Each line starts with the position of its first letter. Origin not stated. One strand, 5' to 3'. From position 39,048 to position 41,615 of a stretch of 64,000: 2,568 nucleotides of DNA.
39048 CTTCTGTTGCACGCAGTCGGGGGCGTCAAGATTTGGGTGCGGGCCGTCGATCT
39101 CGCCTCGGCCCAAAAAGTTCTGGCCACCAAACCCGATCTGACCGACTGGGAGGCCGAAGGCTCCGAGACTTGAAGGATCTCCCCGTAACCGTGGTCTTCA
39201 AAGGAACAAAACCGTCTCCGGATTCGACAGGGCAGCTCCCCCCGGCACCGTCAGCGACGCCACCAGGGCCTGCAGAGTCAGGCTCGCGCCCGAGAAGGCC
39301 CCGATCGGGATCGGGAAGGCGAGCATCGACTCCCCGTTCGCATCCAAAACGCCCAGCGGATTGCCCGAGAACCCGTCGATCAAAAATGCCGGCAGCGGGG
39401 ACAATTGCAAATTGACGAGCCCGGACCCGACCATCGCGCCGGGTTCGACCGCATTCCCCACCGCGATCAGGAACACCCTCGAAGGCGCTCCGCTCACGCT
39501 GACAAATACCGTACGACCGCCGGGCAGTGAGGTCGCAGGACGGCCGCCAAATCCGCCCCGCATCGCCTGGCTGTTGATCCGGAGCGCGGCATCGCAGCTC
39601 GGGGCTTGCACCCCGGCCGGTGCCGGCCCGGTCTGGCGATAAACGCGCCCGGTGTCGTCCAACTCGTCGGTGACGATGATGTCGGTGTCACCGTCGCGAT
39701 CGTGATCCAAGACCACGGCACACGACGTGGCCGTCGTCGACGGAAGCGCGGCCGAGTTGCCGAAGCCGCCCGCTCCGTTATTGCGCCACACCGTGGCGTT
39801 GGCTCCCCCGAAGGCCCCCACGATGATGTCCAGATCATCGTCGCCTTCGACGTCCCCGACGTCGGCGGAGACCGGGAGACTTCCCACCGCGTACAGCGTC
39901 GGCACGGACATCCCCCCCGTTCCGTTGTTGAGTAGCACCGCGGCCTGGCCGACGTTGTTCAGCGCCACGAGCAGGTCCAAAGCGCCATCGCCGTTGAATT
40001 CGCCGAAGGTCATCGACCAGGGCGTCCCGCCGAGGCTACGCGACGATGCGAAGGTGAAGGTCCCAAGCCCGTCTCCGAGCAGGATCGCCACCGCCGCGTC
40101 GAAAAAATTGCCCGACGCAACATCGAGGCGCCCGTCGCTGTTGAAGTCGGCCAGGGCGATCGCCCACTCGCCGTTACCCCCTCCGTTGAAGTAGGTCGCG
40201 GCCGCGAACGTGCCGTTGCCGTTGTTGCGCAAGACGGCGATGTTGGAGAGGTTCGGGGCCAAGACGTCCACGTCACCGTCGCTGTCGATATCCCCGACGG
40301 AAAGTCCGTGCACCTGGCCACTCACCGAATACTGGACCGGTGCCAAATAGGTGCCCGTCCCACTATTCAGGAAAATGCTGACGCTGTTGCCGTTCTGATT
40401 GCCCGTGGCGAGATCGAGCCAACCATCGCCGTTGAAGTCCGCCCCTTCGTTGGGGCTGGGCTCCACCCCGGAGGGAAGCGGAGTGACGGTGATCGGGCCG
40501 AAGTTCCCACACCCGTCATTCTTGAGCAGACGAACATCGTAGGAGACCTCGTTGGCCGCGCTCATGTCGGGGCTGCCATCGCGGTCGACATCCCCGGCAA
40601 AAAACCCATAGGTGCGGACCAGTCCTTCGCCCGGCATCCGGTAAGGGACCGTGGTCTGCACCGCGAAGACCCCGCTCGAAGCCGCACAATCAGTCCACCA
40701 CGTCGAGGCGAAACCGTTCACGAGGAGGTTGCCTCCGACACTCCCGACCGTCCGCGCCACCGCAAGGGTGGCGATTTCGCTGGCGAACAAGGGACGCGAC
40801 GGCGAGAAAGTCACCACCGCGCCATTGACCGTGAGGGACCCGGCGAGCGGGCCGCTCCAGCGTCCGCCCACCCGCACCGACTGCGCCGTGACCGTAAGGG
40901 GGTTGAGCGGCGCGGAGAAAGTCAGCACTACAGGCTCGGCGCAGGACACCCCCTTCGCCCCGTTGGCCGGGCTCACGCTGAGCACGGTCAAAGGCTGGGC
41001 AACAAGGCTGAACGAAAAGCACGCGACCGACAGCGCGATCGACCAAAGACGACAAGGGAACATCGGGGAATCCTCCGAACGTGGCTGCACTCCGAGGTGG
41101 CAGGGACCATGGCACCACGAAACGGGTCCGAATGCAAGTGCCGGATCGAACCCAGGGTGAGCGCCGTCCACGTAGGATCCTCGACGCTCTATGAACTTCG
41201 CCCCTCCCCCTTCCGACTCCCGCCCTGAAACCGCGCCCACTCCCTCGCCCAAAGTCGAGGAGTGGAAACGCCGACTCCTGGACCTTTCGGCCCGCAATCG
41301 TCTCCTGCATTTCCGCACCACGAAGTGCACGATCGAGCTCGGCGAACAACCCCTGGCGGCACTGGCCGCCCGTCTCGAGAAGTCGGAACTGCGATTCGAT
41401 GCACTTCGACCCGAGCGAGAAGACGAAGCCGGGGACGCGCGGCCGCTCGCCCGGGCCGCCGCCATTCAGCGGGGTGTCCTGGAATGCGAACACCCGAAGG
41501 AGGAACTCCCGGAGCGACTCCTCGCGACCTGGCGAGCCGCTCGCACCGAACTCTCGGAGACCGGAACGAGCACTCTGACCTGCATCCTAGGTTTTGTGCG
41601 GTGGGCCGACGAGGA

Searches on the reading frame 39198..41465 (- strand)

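Call 25: search_protein_families(library=pfam, proteins=[window:39198-41465:-], max_evalue=0.00001)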
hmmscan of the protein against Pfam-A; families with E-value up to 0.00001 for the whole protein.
window:39198-41465:- (755 aa): 3 families
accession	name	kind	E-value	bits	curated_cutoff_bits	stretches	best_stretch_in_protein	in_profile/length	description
PF13517.12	FG-GAP_3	-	1.3e-48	163.9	26.9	6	343-402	1-60/61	FG-GAP-like repeat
PF01839.29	FG-GAP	-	1.9e-14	53.6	22.1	0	342-361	8-33/37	FG-GAP repeat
PF13205.12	Big_5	-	1.9e-10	41.9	23.6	1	157-249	3-96/105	Bacterial Ig-like domain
